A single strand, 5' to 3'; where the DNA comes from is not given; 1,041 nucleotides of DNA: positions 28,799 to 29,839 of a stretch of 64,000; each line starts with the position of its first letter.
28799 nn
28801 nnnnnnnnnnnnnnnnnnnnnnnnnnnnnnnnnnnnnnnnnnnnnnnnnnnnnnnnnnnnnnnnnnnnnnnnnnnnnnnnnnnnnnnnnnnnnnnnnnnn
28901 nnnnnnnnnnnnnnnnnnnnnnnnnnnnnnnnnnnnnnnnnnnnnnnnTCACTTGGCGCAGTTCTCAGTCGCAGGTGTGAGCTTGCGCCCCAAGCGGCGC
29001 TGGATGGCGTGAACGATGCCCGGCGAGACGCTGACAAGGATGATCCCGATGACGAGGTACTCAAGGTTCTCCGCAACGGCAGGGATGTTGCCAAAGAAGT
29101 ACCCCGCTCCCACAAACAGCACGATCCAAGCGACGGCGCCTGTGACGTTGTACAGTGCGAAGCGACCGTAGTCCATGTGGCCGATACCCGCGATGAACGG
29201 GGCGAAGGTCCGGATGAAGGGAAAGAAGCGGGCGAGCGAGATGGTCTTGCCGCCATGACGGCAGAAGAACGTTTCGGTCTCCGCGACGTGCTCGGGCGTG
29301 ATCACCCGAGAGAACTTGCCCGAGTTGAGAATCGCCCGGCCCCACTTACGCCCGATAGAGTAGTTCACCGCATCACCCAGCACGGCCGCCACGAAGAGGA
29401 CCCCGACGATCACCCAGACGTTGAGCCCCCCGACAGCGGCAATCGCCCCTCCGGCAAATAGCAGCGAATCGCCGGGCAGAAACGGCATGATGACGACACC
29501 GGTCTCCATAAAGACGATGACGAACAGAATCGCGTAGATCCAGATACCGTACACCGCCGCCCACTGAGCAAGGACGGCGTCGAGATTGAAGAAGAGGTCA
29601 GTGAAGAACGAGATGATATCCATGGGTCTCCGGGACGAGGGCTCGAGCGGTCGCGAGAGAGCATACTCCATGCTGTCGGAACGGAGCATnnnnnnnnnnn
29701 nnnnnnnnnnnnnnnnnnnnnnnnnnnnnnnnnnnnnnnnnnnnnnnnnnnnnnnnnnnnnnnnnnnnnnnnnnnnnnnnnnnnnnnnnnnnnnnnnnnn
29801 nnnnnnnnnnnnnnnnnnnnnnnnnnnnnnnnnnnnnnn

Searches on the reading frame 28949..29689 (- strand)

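Call 33: search_protein_families(library=pfam, proteins=[window:28949-29689:-], max_evalue=0.00001)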
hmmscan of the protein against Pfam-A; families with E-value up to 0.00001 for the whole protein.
window:28949-29689:- (246 aa): 1 family
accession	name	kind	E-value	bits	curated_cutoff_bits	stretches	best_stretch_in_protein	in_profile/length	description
PF09335.16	VTT_dom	-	5e-19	69.4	33.9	1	71-197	1-122/123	VTT domain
